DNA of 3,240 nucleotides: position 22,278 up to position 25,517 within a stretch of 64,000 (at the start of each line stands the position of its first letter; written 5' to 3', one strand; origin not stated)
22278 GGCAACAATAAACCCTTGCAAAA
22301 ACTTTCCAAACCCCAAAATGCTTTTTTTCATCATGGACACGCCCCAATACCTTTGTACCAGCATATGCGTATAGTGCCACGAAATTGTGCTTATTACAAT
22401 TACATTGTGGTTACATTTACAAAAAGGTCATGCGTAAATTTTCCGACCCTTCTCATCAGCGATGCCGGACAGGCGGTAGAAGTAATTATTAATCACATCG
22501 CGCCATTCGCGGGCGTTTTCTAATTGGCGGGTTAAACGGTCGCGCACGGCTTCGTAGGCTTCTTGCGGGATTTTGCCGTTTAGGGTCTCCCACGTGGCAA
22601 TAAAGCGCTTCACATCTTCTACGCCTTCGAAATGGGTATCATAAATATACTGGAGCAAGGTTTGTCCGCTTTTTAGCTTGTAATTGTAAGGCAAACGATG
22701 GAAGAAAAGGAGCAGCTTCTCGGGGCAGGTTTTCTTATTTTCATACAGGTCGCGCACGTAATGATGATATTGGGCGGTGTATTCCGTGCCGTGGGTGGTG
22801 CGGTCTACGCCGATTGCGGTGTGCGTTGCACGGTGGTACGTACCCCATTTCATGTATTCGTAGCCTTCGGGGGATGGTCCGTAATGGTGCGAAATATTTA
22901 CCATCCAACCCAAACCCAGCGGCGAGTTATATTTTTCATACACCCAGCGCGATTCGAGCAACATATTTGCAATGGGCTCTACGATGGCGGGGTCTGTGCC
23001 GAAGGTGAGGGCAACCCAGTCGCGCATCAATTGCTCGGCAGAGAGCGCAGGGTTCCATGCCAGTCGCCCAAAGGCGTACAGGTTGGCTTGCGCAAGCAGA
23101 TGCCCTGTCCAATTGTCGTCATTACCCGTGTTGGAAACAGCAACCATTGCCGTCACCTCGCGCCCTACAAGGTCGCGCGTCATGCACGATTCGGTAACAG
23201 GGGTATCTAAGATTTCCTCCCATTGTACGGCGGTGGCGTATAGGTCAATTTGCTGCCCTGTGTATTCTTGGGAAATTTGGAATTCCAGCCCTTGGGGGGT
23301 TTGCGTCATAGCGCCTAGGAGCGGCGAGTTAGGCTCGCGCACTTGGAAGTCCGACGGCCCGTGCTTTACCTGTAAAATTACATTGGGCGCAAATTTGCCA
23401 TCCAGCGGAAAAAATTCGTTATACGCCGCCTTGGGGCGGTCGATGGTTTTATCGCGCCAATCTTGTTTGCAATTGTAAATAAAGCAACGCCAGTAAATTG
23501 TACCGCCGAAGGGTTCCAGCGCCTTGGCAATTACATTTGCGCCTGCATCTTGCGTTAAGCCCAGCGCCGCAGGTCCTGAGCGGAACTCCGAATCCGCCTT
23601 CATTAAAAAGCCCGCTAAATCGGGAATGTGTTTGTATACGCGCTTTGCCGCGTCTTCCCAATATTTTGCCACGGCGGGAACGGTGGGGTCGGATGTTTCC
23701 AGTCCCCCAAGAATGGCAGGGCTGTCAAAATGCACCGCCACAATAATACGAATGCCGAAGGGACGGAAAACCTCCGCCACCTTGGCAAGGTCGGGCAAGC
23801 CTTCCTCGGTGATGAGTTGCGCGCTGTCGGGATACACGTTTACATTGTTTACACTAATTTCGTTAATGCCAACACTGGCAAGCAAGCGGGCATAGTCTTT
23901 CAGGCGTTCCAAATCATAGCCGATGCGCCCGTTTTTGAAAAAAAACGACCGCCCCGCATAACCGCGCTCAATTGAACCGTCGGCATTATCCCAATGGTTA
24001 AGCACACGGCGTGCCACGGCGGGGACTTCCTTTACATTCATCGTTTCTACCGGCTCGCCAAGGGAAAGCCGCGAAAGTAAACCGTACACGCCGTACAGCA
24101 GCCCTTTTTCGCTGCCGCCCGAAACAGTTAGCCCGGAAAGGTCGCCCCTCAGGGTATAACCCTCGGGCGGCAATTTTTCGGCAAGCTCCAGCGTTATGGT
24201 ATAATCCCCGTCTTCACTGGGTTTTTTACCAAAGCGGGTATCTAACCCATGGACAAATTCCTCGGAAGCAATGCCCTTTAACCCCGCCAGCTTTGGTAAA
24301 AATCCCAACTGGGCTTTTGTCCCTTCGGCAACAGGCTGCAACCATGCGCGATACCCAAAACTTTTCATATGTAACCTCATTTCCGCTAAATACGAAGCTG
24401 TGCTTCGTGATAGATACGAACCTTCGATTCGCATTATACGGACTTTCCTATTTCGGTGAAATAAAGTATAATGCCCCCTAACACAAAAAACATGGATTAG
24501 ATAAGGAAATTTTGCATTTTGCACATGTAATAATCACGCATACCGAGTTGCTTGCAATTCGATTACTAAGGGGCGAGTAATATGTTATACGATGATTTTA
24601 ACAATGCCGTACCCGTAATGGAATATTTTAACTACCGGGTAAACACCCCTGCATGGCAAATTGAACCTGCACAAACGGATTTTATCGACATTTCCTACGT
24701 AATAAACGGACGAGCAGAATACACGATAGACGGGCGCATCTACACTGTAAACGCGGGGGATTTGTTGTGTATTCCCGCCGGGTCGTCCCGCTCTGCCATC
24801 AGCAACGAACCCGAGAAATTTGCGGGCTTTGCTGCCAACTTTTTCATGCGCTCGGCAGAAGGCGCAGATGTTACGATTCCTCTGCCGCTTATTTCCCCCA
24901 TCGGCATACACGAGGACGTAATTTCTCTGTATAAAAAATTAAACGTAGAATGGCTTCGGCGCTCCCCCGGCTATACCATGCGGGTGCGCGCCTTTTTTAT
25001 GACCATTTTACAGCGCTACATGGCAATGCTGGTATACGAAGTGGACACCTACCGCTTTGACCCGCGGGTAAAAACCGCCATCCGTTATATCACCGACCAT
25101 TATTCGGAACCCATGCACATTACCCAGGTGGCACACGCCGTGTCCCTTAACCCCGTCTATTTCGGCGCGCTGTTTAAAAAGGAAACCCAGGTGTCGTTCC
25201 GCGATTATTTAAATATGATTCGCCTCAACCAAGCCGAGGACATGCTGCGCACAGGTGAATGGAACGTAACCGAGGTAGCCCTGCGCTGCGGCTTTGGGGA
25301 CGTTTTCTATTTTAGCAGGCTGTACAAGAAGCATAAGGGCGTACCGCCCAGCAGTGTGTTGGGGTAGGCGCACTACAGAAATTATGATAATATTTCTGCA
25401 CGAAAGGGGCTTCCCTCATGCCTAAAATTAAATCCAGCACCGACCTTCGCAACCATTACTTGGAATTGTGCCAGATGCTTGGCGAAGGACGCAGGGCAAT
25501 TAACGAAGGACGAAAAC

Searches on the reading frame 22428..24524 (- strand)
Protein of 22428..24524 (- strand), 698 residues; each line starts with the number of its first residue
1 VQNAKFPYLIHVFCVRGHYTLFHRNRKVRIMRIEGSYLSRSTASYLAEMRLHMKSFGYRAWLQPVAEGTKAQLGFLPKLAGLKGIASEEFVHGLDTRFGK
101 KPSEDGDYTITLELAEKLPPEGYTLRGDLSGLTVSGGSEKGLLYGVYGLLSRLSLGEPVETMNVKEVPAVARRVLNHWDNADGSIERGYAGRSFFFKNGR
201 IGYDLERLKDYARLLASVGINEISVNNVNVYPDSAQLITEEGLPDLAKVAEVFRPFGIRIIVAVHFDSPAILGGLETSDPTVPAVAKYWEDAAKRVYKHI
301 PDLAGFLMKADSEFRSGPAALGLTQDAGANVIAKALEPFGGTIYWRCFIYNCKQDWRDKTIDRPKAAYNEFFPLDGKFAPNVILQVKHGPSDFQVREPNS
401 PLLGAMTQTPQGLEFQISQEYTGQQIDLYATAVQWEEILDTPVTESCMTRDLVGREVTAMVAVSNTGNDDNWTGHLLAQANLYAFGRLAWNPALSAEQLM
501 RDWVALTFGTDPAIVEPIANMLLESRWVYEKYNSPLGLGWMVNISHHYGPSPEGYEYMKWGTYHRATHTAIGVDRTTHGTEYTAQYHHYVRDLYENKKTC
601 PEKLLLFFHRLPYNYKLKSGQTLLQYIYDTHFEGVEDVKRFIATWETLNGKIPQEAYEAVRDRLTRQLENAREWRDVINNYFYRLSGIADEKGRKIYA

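Call 71: search_protein_families(library=pfam, proteins=[window:22428-24524:-], max_evalue=0.00001)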
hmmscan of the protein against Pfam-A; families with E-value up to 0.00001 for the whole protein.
window:22428-24524:- (698 aa): 2 families
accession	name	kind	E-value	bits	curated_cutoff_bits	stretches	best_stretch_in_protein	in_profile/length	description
PF07488.18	Glyco_hydro_67M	-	2.3e-121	405.3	23.5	1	155-472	4-326/326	Glycosyl hydrolase family 67 middle domain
PF07477.17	Glyco_hydro_67C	-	5.3e-96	320.9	27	1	473-695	1-223/223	Glycosyl hydrolase family 67 C-terminus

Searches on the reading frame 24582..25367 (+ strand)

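Call 71: search_protein_families(library=pfam, proteins=[window:24582-25367:+], max_evalue=0.00001)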
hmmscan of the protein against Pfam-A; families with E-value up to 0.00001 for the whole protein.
window:24582-25367:+ (261 aa): 4 families
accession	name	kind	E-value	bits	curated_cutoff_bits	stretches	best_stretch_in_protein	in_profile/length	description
PF12833.13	HTH_18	-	1.7e-18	67.1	33.6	1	184-259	2-77/80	Helix-turn-helix domain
PF00165.29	HTH_AraC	-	5.8e-17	61.8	26.6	2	222-258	1-39/42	Bacterial regulatory helix-turn-helix proteins, AraC family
PF07883.17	Cupin_2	-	1.5e-06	28.2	27.2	1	37-73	21-57/70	Cupin domain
PF02311.25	AraC_binding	-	2.5e-06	27.7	21.1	1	19-69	8-58/135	AraC-like ligand binding domain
